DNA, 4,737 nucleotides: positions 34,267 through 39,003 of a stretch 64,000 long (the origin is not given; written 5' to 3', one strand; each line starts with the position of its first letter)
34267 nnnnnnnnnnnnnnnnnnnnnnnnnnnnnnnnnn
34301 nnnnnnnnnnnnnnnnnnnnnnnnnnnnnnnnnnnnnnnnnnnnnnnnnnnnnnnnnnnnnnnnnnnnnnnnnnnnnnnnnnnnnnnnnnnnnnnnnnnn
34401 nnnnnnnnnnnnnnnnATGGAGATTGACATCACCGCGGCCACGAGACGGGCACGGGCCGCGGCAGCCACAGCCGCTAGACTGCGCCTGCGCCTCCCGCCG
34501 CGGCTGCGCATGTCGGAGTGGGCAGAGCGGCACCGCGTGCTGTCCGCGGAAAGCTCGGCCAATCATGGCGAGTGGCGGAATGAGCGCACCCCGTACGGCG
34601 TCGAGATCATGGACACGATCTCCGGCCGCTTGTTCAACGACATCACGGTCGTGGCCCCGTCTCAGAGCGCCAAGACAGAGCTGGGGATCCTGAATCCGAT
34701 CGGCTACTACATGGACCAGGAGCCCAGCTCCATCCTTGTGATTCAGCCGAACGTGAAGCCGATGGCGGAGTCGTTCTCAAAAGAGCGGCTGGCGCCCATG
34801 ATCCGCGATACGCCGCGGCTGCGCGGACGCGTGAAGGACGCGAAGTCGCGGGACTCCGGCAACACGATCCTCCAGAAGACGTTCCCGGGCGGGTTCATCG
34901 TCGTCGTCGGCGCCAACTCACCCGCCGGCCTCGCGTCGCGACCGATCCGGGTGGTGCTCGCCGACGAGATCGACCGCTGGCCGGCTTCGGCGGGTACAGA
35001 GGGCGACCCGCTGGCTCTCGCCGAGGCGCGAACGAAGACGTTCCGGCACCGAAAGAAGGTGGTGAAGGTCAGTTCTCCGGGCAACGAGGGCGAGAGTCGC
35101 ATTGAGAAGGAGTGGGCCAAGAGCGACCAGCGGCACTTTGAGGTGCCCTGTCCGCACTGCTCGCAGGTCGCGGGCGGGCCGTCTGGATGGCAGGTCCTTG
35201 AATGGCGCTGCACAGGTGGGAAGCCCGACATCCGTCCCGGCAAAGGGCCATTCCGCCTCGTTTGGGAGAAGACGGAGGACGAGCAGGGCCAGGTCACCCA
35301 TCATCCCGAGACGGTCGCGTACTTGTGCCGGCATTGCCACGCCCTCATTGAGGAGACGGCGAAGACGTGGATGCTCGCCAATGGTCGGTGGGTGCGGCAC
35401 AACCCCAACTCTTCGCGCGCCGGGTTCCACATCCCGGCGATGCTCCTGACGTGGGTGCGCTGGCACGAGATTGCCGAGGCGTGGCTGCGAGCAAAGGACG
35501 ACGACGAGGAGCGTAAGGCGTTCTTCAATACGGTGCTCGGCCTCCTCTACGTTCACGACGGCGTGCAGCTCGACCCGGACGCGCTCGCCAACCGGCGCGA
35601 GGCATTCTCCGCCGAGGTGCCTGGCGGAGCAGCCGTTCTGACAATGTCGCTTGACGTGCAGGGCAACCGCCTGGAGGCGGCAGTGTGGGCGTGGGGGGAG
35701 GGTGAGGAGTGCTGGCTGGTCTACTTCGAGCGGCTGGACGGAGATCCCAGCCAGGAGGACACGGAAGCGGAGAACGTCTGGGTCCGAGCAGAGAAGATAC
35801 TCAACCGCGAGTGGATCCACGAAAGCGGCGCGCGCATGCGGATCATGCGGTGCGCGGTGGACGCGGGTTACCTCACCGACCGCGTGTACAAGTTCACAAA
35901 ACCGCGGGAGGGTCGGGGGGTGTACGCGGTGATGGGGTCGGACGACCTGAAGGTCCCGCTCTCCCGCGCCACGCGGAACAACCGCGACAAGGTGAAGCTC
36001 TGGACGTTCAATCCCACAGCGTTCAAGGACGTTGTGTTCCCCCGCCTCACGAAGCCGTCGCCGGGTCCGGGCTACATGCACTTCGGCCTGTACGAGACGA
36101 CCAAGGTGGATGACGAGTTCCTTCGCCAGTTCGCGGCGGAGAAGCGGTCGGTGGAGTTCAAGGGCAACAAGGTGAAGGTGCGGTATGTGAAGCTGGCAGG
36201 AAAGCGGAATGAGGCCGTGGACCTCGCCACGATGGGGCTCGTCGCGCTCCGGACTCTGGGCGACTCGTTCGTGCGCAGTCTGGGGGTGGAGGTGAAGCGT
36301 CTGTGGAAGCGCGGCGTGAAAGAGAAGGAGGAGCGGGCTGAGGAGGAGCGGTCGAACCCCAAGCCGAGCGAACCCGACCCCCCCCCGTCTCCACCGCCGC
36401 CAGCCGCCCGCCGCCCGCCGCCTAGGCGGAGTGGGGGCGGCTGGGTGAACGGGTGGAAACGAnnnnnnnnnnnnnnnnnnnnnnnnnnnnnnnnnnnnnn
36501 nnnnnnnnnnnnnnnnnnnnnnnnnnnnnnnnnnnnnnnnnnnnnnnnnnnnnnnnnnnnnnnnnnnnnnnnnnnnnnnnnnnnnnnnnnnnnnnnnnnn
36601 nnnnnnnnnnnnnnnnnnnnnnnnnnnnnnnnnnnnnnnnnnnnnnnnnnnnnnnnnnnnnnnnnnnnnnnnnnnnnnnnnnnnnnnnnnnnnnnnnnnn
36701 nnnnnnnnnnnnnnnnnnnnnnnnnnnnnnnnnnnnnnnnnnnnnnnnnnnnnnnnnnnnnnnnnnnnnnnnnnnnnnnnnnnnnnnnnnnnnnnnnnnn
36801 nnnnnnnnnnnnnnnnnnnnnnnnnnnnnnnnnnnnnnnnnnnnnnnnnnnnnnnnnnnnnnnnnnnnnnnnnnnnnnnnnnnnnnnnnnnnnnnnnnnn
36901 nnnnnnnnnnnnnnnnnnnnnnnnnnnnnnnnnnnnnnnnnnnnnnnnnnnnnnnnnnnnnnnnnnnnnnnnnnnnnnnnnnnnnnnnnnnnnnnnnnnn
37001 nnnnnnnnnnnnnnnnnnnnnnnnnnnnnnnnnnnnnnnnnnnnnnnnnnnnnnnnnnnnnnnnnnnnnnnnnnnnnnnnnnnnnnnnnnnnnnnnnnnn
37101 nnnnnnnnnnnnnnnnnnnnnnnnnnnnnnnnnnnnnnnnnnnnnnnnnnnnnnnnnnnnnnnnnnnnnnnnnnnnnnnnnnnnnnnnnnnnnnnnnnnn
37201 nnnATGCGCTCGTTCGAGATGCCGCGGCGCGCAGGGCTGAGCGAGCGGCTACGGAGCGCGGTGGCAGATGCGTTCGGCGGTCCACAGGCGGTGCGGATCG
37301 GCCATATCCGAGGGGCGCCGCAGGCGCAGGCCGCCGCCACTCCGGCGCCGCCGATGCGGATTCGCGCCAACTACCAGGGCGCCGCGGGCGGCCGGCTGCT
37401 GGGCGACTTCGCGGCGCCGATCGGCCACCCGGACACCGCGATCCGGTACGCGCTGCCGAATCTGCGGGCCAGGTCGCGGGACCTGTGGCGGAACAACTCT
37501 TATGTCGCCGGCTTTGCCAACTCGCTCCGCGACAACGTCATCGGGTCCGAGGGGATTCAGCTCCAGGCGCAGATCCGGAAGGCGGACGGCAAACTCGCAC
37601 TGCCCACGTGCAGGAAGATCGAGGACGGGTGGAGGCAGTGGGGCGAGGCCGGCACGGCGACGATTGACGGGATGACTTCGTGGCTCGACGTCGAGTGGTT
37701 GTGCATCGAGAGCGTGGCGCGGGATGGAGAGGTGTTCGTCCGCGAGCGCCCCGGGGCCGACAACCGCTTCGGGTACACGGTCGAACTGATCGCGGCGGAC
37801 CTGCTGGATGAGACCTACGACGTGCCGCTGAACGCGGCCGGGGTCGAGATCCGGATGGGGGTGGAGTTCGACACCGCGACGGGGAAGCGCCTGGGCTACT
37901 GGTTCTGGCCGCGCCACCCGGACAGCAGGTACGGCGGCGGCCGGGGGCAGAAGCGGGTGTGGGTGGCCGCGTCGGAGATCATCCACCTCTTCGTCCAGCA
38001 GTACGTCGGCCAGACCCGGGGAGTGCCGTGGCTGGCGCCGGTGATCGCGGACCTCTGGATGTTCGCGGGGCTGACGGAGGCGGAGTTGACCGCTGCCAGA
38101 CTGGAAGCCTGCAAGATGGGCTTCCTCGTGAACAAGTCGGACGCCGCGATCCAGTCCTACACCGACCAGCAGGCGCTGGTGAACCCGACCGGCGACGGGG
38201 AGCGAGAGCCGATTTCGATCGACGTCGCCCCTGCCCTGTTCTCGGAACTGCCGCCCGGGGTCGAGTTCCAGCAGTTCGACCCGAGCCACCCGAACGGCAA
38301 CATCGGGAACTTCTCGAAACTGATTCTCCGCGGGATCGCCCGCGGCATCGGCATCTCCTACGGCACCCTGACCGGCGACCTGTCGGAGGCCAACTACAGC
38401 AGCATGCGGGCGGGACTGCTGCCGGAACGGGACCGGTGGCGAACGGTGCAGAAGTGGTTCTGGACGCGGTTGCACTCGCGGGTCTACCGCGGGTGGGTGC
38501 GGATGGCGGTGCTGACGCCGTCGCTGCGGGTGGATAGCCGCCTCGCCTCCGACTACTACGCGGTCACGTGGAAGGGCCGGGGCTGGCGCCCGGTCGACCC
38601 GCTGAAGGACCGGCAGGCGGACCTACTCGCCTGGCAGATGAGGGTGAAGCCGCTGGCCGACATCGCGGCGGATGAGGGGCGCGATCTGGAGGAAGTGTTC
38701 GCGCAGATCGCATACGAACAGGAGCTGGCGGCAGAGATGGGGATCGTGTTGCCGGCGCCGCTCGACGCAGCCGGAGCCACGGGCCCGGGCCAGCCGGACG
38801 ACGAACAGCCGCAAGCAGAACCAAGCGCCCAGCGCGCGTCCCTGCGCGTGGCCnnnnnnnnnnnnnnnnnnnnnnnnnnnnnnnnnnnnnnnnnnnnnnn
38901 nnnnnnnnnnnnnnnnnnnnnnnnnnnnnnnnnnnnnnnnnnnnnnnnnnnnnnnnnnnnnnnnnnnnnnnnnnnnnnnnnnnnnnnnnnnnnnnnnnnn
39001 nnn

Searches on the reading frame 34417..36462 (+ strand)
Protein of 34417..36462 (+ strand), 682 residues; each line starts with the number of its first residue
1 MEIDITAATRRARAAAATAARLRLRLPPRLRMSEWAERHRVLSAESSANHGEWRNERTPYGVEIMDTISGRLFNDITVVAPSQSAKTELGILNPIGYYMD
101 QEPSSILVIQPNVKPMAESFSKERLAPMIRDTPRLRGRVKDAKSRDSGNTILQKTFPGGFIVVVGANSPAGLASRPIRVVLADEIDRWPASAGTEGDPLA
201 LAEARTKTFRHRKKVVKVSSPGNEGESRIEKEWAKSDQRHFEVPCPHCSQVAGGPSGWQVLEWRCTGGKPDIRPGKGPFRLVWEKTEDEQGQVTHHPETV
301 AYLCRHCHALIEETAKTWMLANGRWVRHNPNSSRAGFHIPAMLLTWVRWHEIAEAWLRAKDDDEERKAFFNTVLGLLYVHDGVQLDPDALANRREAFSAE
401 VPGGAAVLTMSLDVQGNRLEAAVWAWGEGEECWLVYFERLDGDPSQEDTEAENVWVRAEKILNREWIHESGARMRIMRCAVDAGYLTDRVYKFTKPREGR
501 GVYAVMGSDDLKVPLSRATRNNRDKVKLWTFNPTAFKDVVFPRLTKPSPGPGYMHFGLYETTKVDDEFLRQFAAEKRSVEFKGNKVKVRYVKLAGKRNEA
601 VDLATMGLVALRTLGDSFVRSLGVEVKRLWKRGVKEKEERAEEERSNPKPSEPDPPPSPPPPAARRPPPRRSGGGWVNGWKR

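Call 19: search_protein_families(library=phrogs, proteins=[window:34417-36462:+], max_evalue=0.001)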
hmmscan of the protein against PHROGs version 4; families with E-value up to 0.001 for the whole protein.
window:34417-36462:+ (682 aa): 10 families
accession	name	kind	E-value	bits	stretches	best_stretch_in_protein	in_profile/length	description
phrog_15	-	head and packaging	9.8e-223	744.1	1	10-679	335-980/1330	terminase large subunit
phrog_21311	-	head and packaging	1.8e-40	140.2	1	115-337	5-202/218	terminase large subunit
phrog_675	-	head and packaging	1.7e-32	113.5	1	30-392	22-342/576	terminase large subunit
phrog_15657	-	unknown function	9e-30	104.9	1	326-538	20-229/230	-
phrog_16406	-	unknown function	3e-28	99.8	1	301-615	76-386/601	-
phrog_3028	-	unknown function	5.3e-15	56.8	1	460-614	3-161/203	-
phrog_3925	-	head and packaging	3.3e-13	50.6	1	12-134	23-140/150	terminase large subunit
phrog_4145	-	head and packaging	5.4e-11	43.2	1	14-207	13-202/209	terminase large subunit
phrog_23163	-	unknown function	6.9e-09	36.5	1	11-134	6-126/130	-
phrog_12089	-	unknown function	7.1e-05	23.6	1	486-568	29-110/208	-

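Call 91: search_dna_similar(query=window:34417-36462:+, collection=phages, mode=protein, max_rows=8)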
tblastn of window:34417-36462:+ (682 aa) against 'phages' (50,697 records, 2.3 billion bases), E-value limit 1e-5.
Records with a match: 861; places in all: 864; records where one place covers at least 80% of the query: 616.
Best place of each record, by identity: <60% 861.
By first word of the organism name: Escherichia 133; Salmonella 92; Flavobacterium 79; Vibrio 76; Pseudomonas 60; Rhodobacter 39; Aeromonas 30; Bacteriophage 27; Klebsiella 27; Ralstonia 23; and 72 more.
By host as written in the record: - 128; Flavobacterium columnare 62; Escherichia coli 54; Rhodobacter capsulatus YW1 39; Pseudomonas aeruginosa 32; Salmonella enterica subsp. enterica serovar Typhimurium 25; Ralstonia solanacearum 21; Salmonella enterica 17; and 258 more.
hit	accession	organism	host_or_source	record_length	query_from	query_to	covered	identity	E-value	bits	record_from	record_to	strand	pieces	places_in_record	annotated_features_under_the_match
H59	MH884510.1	Exiguobacterium phage vB_EalM-137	Exiguobacterium alkaliphilum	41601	32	614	85%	39.7%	2e-107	364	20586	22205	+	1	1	tail assembly protein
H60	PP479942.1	Faecalibacterium phage Lelie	Faecalibacterium sp. L2-61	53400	32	611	85%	39.2%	3e-109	369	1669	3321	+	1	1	terminase large subunit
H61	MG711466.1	Faecalibacterium phage FP_Toutatis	Faecalibacterium prausnitzii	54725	32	611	85%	39.2%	3e-109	369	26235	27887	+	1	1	terminase large subunit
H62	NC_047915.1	Faecalibacterium phage FP_Toutatis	Faecalibacterium prausnitzii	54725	32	611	85%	39.2%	3e-109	369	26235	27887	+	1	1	terminase large subunit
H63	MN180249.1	Wolbachia phage WO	Wolbachia sp. wRi_AMD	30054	32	615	86%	38.5%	4e-100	342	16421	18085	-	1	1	terminase large subunit | hypothetical protein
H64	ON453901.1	Clostridium phage Saumur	Enterocloster clostridioformis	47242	32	615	86%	38.3%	6e-104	354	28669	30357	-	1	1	terminase large subunit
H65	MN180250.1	Wolbachia phage WO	Wolbachia sp. wMel_KL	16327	32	615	86%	38.2%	2e-97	335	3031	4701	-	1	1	terminase large subunit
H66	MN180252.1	Wolbachia phage WO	Wolbachia sp. wMel_AMD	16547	32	615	86%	38.2%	2e-97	335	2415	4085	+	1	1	terminase large subunit | hypothetical protein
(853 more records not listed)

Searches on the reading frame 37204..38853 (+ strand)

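Call 19: search_protein_families(library=phrogs, proteins=[window:37204-38853:+], max_evalue=0.001)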
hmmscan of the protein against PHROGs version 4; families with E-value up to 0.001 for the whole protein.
window:37204-38853:+ (550 aa): 4 families
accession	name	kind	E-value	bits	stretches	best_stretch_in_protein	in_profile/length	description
phrog_21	-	head and packaging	2.6e-97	328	1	41-539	26-527/1362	portal protein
phrog_537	-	head and packaging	5.2e-38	131.5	1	324-535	11-223/233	portal protein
phrog_12037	-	unknown function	1.3e-06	29.2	1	80-189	51-158/212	-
phrog_33813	-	unknown function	1.8e-06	28.8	1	49-146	25-123/160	-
